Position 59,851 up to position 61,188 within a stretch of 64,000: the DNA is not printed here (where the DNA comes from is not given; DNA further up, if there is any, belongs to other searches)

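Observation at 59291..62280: Teichoic-acid-like glycerol-phosphate module (cytidylyltransferase + GpsA + TagF-like polymerase) in a probably archaeal genome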

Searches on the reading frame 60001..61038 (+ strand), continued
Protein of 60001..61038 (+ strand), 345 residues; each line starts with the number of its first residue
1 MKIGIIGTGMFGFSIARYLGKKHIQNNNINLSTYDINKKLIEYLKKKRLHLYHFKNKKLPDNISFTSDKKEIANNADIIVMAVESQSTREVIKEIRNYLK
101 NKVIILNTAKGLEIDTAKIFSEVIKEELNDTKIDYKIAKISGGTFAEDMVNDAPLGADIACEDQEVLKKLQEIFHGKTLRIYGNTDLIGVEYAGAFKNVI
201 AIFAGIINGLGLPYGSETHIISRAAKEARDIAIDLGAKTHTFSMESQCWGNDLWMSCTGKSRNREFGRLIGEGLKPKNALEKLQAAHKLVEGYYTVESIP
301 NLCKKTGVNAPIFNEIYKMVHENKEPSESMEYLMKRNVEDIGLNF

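Call 56: search_solved_structures(query=window:60001-61038:+, max_evalue=1e-19, show_alignments=5)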
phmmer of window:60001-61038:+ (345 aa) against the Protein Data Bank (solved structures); distinct sequences matched with E-value up to 1e-19: 7.
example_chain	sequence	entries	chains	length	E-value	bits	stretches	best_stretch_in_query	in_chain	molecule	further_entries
1z82_A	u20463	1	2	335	1.1e-38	136.4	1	31-340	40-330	glycerol-3-phosphate dehydrogenase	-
3k96_A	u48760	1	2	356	1.5e-35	126.1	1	3-337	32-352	Glycerol-3-phosphate dehydrogenase [NAD(P)+]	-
1evy_A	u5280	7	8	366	4.4e-35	124.5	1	4-343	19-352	GLYCEROL-3-PHOSPHATE DEHYDROGENASE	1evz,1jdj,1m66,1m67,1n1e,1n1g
6e8y_A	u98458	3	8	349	1.4e-20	76.8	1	2-331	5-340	Glycerol-3-phosphate dehydrogenase [NAD(+)], cytoplasmic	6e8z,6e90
1x0v_A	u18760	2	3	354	1.5e-20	76.7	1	2-331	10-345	Glycerol-3-phosphate dehydrogenase [NAD+], cytoplasmic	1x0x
1wpq_A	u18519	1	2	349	2.6e-20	75.9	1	2-331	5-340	Glycerol-3-phosphate dehydrogenase [NAD+], cytoplasmic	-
6pyp_A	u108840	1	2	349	5.2e-20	74.9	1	2-331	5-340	Glycerol-3-phosphate dehydrogenase [NAD(+)], cytoplasmic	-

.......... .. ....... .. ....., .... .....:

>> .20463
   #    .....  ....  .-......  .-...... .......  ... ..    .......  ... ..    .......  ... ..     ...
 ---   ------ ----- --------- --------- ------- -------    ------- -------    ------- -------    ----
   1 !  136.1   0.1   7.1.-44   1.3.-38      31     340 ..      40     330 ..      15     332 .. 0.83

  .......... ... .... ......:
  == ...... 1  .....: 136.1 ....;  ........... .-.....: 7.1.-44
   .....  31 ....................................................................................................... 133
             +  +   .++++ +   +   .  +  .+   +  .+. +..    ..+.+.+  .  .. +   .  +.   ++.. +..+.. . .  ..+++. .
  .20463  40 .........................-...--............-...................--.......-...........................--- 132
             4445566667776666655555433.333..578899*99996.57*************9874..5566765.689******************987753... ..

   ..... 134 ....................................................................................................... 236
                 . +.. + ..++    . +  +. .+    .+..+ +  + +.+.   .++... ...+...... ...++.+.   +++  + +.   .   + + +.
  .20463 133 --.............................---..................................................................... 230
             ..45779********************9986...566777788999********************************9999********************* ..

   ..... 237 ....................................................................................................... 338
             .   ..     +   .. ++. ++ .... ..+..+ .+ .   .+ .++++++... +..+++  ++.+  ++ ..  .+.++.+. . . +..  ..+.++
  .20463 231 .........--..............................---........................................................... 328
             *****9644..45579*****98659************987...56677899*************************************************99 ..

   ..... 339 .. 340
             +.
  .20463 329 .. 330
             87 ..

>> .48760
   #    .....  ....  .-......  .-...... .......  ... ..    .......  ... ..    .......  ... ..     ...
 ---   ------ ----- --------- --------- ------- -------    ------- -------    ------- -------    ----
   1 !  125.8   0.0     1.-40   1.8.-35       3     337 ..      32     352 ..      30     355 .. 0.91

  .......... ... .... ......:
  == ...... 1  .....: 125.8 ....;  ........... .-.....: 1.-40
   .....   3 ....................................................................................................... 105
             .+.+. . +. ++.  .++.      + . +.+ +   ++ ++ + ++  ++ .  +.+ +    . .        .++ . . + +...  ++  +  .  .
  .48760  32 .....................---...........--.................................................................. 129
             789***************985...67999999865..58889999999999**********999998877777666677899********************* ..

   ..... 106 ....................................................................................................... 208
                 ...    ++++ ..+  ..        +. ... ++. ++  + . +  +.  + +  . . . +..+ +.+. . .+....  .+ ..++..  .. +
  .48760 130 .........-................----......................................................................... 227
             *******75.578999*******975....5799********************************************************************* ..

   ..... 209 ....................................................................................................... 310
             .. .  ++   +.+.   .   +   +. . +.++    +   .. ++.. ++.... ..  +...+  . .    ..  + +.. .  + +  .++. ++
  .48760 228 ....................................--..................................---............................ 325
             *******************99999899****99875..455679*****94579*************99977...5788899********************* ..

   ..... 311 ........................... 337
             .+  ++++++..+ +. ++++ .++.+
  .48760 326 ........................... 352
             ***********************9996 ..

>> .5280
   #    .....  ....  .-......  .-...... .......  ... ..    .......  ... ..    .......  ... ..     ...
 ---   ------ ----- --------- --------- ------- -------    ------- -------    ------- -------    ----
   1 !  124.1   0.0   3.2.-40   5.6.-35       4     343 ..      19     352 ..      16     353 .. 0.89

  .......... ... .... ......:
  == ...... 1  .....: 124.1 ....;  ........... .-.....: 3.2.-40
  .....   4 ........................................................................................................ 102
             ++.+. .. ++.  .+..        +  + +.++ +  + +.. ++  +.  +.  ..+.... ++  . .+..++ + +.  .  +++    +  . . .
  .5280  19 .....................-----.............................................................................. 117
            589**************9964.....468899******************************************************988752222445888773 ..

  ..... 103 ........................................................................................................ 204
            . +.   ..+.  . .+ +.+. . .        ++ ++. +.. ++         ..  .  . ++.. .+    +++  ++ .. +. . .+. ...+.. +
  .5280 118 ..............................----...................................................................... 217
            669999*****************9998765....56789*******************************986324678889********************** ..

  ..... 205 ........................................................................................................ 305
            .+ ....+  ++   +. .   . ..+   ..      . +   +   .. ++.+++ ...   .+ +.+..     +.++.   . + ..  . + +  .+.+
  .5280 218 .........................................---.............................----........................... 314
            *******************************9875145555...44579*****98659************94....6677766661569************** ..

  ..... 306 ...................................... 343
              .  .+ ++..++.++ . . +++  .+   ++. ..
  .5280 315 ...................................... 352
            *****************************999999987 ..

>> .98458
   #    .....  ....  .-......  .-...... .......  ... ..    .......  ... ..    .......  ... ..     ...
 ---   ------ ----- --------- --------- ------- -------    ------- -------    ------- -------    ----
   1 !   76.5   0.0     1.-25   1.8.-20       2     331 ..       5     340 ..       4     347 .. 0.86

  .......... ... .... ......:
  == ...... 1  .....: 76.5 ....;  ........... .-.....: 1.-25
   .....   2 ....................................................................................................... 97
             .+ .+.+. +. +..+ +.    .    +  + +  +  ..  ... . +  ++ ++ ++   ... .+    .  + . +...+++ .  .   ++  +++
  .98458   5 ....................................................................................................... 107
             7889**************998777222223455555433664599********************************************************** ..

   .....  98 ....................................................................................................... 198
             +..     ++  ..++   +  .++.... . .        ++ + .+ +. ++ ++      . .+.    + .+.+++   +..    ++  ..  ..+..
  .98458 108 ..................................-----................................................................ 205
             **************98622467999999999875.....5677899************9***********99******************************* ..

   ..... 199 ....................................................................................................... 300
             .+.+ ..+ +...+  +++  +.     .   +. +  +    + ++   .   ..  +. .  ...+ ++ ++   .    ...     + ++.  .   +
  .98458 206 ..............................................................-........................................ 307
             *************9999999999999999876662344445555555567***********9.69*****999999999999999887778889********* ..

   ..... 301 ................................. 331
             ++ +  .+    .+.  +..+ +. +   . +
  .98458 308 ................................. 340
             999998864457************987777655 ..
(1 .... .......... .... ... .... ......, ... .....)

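Call 57: search_protein_families(library=ncbifam, proteins=[L100:3-950:+], max_evalue=0.00001)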
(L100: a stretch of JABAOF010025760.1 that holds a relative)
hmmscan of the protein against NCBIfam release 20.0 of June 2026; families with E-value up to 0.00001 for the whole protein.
L100:3-950:+ (315 aa): 4 families
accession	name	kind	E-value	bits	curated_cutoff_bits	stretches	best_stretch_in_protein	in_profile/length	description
NF041135.1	IPPtranDIPPsyn_Thcocales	equivalog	1.4e-57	195.6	580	1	22-303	127-414/419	bifunctional L-myo-inositol-1-phosphate cytidylyltransferase/CDP-L-myo-inositol myo-inositolphosphotransferase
NF040950.1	archin_ph_syn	equivalog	1.5e-23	83.6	180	1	131-299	9-178/191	archaetidylinositol phosphate synthase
NF045883.1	PIPSynth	equivalog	2.3e-14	53.5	170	1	127-249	4-130/197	phosphatidylinositol phosphate synthase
NF052561.1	PIPSynBT1523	equivalog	5.7e-13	49.1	350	1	124-299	12-195/232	hypothetical protein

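Call 60: search_protein_families(library=pfam, proteins=[L102:2235-3152:+], max_evalue=5)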
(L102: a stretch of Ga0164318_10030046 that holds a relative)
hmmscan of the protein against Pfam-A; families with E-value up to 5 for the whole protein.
L102:2235-3152:+ (305 aa): 2 families
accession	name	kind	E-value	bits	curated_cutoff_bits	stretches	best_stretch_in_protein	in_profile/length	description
PF01066.26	CDP-OH_P_transf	-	0.0045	17.8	22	1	71-122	4-53/152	CDP-alcohol phosphatidyltransferase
PF06602.19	Myotub-related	-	0.087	12.1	25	1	211-242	295-325/352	Myotubularin-like phosphatase domain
